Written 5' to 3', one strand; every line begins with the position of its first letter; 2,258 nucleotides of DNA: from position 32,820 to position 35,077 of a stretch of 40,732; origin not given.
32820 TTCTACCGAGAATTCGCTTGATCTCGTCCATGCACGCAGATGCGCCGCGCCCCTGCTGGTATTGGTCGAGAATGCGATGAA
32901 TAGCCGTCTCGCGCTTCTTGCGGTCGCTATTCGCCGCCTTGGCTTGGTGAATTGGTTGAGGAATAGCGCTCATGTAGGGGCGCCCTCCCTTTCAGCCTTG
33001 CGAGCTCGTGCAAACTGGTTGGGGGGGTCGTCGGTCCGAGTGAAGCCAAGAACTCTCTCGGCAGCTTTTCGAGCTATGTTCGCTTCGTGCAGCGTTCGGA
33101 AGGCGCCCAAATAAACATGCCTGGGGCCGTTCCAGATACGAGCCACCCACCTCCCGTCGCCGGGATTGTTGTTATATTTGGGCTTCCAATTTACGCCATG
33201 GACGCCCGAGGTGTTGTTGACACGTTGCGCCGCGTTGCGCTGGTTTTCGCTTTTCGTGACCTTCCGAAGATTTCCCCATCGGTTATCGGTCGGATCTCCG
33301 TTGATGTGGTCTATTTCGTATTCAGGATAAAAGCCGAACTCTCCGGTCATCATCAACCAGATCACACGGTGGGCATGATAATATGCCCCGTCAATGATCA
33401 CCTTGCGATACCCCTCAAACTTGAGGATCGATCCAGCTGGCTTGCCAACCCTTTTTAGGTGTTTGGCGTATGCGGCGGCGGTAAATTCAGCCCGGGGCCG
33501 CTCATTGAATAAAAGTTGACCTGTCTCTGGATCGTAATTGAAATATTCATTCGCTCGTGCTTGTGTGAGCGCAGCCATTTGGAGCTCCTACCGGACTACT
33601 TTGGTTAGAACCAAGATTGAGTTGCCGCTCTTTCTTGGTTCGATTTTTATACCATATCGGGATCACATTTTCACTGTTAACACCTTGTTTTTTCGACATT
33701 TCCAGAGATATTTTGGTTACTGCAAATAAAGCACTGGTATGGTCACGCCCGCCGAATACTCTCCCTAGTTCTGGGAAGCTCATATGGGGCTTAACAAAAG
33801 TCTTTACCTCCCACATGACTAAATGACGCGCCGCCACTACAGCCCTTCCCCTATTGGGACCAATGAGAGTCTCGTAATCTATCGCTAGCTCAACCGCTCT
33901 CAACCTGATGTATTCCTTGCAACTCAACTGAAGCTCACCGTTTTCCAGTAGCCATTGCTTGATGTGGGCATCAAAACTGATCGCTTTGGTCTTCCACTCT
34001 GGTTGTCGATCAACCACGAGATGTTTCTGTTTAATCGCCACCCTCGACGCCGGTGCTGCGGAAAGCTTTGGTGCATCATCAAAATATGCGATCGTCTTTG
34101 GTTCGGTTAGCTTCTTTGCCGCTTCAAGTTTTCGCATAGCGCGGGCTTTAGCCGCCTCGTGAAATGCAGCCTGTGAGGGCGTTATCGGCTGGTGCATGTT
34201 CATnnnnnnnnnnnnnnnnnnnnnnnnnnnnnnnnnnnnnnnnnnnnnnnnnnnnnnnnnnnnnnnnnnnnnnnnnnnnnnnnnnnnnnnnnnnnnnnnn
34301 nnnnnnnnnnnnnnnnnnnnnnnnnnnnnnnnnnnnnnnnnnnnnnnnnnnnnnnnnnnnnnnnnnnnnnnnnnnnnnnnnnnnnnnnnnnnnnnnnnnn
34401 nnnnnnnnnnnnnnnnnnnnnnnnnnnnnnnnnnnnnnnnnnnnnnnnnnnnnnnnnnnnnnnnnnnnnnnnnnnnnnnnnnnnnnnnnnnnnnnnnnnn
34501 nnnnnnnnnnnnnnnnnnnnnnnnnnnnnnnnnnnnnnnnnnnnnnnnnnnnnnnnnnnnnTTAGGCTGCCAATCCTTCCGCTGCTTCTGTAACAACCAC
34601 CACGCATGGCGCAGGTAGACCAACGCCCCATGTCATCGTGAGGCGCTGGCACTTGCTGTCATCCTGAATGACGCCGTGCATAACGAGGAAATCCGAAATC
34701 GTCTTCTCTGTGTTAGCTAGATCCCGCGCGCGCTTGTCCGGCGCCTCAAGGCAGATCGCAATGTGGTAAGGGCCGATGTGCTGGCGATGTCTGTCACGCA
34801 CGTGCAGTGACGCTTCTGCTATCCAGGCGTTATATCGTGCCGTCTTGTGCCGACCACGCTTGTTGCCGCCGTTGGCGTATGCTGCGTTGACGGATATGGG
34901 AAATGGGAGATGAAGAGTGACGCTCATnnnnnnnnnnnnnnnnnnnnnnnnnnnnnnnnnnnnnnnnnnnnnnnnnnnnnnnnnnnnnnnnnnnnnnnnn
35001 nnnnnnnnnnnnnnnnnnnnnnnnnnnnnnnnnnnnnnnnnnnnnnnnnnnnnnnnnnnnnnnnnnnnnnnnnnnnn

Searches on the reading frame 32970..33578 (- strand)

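Call 9: search_protein_families(library=pfam, proteins=[window:32970-33578:-], max_evalue=0.01)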
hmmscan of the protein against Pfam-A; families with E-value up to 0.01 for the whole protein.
window:32970-33578:- (202 aa): 1 family
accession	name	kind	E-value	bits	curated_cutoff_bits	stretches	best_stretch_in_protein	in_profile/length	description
PF13392.12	HNH_3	-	2e-17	63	24.8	1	67-114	1-46/46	HNH endonuclease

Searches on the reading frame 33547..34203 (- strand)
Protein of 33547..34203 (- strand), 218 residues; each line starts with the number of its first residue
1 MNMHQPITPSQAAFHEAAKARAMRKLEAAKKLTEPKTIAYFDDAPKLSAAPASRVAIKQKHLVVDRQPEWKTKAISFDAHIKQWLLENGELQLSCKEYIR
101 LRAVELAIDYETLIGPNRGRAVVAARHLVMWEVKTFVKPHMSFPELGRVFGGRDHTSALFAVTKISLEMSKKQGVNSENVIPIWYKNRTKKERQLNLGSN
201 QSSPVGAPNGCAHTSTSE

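Call 9: search_protein_families(library=pfam, proteins=[window:33547-34203:-], max_evalue=0.01)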
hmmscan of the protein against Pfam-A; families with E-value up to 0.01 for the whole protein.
window:33547-34203:- (218 aa): 1 family
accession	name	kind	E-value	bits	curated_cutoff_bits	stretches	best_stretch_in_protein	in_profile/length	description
PF08299.17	Bac_DnaA_C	-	1.7e-11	44.4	31.5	1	106-165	12-69/69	Bacterial dnaA protein helix-turn-helix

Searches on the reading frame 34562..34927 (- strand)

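Call 9: search_protein_families(library=pfam, proteins=[window:34562-34927:-], max_evalue=0.01)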
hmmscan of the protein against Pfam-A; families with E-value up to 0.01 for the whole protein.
window:34562-34927:- (121 aa): 1 family
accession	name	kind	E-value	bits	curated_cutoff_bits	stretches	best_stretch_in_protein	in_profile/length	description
PF05866.16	RusA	-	7.3e-05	23.8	22.8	1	12-98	7-109/124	Endodeoxyribonuclease RusA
